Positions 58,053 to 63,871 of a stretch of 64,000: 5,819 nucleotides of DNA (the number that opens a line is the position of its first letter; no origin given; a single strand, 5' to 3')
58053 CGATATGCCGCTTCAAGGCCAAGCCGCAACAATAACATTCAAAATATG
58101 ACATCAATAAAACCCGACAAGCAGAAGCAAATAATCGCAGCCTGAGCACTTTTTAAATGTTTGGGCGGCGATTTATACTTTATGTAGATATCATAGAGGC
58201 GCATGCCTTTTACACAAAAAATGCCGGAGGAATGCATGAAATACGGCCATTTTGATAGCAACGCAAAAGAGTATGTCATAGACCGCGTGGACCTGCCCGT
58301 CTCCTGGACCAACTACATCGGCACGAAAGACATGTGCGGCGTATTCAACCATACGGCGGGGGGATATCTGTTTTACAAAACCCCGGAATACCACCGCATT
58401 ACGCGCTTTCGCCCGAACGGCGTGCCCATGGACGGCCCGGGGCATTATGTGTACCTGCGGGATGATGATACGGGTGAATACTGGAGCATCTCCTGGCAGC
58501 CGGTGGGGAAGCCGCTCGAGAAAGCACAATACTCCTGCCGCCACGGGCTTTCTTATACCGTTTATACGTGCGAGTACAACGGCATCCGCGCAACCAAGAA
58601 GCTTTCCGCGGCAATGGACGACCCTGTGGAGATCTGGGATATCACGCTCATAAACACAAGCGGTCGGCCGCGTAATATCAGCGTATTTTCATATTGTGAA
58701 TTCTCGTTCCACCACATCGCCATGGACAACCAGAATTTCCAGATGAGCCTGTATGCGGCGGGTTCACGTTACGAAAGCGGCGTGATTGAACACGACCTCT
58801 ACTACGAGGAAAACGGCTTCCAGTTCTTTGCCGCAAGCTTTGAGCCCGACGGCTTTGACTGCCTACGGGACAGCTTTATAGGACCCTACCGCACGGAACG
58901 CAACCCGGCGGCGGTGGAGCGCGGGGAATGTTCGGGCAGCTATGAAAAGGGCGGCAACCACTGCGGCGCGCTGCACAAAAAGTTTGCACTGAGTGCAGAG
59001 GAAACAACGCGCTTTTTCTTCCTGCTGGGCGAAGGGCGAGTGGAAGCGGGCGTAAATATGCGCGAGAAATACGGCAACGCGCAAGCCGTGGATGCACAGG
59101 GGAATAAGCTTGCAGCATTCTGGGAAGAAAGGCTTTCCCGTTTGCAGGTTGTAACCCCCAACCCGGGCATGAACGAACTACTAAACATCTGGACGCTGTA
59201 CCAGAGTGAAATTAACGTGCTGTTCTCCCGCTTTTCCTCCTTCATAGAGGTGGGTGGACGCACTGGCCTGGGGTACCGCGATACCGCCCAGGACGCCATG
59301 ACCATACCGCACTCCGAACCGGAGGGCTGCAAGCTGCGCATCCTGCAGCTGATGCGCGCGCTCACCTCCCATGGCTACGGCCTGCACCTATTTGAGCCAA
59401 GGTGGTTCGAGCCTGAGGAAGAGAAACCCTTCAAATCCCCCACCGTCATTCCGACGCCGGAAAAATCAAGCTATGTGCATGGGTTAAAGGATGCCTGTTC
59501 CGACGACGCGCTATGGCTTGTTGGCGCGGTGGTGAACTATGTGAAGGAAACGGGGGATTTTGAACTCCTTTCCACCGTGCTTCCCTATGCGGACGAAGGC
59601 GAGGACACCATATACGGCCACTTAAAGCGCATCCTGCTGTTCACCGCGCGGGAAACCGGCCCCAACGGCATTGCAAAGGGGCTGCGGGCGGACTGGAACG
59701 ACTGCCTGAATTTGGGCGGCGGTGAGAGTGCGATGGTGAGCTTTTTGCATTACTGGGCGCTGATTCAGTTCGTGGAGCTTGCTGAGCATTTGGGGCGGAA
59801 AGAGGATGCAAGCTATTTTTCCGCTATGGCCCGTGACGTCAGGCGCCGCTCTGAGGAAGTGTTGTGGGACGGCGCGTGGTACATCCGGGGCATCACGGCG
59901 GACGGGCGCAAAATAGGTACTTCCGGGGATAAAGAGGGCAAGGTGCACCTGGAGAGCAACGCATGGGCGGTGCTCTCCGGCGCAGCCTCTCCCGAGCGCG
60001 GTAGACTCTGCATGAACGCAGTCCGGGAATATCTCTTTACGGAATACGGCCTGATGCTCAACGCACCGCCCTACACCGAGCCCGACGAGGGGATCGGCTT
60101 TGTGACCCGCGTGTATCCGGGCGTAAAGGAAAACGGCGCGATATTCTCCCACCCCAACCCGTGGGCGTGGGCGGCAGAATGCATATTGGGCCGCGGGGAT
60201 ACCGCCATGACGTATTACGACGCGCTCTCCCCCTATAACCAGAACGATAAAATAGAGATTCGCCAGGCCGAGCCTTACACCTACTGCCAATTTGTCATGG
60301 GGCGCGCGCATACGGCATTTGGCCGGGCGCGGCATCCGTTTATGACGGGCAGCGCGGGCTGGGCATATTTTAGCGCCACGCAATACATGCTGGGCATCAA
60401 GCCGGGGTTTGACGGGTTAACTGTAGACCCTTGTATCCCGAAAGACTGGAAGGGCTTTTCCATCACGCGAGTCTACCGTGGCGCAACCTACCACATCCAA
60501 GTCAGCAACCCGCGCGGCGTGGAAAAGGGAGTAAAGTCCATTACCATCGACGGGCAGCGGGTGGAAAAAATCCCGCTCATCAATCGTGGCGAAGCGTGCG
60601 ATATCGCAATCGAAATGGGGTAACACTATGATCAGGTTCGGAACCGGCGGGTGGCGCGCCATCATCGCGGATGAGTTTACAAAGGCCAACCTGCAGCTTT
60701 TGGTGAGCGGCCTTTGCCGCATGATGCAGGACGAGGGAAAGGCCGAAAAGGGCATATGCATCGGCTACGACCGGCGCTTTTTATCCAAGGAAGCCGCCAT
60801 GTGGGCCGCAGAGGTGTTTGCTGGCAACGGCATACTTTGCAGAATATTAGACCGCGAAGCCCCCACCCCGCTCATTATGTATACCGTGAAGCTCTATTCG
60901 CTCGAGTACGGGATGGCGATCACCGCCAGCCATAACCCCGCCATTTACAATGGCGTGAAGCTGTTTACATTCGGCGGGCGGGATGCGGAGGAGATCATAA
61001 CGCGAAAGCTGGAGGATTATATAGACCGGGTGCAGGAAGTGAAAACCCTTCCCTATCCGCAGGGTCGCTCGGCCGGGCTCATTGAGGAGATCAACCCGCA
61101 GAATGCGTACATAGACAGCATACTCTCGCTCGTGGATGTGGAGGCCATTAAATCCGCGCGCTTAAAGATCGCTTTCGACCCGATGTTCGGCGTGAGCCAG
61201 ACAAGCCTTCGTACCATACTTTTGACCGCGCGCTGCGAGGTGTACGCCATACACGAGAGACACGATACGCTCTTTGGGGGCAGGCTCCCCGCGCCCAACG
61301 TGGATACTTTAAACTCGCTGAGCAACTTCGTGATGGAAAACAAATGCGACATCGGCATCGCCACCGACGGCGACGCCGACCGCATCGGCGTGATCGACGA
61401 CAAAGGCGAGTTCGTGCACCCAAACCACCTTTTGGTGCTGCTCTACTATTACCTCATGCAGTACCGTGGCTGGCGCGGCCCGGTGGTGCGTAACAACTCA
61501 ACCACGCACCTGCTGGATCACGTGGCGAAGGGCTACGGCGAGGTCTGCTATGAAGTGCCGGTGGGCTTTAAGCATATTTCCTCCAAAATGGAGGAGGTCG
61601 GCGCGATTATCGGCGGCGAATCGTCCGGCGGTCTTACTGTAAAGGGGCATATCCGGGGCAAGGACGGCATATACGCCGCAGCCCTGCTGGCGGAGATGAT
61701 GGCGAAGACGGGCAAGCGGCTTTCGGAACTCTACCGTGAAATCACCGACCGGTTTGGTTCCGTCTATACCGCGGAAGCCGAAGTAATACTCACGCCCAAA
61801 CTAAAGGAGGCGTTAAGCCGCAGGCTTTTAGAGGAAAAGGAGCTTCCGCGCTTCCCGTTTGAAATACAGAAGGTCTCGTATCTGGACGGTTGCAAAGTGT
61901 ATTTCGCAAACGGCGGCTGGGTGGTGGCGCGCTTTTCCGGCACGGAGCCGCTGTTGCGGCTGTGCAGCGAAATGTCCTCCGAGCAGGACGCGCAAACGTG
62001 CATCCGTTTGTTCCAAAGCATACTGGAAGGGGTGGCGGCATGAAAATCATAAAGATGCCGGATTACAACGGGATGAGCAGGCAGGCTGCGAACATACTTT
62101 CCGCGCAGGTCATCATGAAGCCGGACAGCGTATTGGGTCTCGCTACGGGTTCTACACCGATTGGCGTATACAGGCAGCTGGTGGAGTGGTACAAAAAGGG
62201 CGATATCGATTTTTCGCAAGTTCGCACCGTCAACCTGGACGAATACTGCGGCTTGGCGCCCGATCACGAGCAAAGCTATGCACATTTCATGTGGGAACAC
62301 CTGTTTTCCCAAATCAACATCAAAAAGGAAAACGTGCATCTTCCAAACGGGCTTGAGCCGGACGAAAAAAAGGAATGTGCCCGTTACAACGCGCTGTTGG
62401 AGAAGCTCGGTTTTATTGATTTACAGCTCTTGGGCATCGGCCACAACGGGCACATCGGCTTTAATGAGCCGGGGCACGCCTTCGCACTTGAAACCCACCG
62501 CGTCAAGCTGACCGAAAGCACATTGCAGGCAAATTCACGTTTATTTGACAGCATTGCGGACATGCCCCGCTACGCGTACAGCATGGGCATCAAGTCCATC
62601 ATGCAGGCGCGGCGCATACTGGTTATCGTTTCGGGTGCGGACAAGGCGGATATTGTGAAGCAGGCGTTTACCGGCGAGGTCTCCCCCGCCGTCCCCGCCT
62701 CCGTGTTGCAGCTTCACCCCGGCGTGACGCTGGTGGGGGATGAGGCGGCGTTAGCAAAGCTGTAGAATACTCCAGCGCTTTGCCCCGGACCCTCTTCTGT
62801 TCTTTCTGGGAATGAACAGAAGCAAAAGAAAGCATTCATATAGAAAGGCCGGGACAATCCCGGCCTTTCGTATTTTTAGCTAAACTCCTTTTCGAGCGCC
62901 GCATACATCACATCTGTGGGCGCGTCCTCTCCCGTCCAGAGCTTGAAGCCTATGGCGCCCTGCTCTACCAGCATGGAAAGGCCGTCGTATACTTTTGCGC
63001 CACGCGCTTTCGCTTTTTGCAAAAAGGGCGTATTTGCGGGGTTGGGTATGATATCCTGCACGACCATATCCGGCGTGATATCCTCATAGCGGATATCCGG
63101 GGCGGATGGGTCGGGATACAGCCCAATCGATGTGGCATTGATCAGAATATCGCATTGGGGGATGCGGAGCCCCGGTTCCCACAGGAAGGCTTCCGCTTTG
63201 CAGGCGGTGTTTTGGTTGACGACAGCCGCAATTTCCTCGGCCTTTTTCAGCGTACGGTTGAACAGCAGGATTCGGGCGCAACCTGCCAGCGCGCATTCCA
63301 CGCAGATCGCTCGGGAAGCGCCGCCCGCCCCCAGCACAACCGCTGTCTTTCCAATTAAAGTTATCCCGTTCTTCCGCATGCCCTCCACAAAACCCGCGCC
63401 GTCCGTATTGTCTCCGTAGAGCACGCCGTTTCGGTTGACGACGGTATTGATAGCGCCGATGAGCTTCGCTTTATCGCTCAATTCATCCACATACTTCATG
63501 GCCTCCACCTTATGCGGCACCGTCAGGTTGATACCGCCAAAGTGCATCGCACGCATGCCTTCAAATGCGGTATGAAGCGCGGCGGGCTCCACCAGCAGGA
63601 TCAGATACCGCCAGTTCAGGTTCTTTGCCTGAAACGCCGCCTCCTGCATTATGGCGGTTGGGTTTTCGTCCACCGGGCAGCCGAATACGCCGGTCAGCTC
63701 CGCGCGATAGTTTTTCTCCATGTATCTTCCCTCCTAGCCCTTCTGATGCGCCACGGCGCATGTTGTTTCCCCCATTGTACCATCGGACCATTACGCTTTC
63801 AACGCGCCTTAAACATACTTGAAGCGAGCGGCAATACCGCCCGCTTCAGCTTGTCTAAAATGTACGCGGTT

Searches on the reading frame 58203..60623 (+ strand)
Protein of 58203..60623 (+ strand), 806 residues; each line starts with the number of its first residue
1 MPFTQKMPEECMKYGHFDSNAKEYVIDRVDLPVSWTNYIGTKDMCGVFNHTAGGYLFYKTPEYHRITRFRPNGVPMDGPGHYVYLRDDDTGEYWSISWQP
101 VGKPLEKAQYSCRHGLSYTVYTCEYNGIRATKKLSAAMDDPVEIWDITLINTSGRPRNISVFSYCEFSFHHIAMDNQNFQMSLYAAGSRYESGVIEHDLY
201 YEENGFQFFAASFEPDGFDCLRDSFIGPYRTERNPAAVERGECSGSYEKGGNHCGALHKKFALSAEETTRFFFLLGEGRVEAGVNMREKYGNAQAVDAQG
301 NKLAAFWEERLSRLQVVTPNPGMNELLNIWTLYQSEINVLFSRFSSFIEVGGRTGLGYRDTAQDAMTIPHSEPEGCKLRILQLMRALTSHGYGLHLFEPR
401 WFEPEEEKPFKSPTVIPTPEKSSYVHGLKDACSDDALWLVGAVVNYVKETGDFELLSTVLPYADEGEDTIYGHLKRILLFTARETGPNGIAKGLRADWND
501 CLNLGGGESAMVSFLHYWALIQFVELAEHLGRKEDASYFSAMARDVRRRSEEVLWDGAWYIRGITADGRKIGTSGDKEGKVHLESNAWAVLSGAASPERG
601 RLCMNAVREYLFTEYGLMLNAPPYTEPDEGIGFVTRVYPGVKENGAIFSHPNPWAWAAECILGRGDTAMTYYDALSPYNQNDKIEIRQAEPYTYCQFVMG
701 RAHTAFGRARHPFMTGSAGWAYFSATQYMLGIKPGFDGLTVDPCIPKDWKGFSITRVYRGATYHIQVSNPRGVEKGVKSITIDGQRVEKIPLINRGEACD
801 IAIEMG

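Call 64: search_protein_families(library=pfam, proteins=[window:58203-60623:+])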
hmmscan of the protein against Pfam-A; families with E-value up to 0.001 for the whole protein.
window:58203-60623:+ (806 aa): 3 families
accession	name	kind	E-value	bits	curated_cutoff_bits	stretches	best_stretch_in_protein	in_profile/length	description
PF17167.11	Glyco_hydro_94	-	3.8e-165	550.1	27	1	306-731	1-420/420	Glycosyl hydrolase 94 superfamily, catalytic domain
PF06165.18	GH94_b-supersand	-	1.1e-76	258.1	23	1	32-276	1-251/251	Glycosyl hydrolase 94, supersandwich domain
PF03633.20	Glyco_hydro_65C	-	0.00028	21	22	1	737-773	6-41/62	Glycosyl hydrolase family 65, C-terminal domain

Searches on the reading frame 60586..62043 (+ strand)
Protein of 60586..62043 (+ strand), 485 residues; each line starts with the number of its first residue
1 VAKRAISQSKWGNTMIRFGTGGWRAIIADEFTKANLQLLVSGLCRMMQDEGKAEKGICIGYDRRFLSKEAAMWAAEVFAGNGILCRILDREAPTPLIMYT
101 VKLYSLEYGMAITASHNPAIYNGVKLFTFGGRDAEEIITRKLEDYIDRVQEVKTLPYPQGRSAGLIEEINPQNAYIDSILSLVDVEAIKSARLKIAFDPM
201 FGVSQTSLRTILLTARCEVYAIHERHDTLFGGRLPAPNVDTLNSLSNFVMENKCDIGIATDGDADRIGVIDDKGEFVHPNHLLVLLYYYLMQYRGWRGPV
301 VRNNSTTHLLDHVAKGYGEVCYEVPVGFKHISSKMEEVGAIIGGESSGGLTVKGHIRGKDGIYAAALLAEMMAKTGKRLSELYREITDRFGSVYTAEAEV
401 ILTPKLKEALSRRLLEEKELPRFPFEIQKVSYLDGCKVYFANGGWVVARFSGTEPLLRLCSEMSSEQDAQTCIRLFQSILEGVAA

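Call 64: search_protein_families(library=pfam, proteins=[window:60586-62043:+])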
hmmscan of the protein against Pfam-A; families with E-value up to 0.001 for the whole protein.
window:60586-62043:+ (485 aa): 4 families
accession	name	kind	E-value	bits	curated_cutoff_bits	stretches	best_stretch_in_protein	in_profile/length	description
PF02878.22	PGM_PMM_I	-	3.8e-29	101.6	22.5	1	17-151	3-136/138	Phosphoglucomutase/phosphomannomutase, alpha/beta/alpha domain I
PF02880.22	PGM_PMM_III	-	1.3e-28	99.8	20.7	1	279-389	2-114/115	Phosphoglucomutase/phosphomannomutase, alpha/beta/alpha domain III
PF02879.22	PGM_PMM_II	-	3.8e-23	82.4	29.3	1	174-274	2-103/103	Phosphoglucomutase/phosphomannomutase, alpha/beta/alpha domain II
PF00408.26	PGM_PMM_IV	-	6.5e-06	26.6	23.1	1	438-470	27-59/68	Phosphoglucomutase/phosphomannomutase, C-terminal domain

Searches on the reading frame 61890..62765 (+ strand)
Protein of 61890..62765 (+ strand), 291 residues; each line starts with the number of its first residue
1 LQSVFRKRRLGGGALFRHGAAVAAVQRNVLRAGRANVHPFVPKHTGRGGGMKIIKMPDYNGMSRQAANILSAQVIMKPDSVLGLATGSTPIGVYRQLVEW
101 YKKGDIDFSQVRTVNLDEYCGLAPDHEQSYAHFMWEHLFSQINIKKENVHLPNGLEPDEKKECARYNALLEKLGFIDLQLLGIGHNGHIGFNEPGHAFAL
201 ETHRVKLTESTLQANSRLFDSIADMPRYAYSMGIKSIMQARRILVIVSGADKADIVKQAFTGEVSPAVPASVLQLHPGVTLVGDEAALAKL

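Call 64: search_protein_families(library=pfam, proteins=[window:61890-62765:+])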
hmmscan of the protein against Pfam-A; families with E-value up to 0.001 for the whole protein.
window:61890-62765:+ (291 aa): 1 family
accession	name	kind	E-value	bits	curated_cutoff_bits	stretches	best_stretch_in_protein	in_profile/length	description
PF01182.26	Glucosamine_iso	-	2e-24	87.1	27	1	73-275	21-218/225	Glucosamine-6-phosphate isomerases/6-phosphogluconolactonase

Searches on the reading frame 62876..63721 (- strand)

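Call 64: search_protein_families(library=pfam, proteins=[window:62876-63721:-])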
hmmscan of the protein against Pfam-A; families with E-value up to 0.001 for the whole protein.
window:62876-63721:- (281 aa): 3 families
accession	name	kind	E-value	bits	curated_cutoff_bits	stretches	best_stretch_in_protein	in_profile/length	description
PF08501.16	Shikimate_dh_N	-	1.1e-21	77.3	27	1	12-94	1-83/83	Shikimate dehydrogenase substrate binding domain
PF18317.6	SDH_C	-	2.8e-14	53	25.8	1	247-277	1-31/31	Shikimate 5'-dehydrogenase C-terminal domain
PF01488.26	Shikimate_DH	-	5.8e-07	30.1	24.3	1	122-198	10-84/138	Shikimate / quinate 5-dehydrogenase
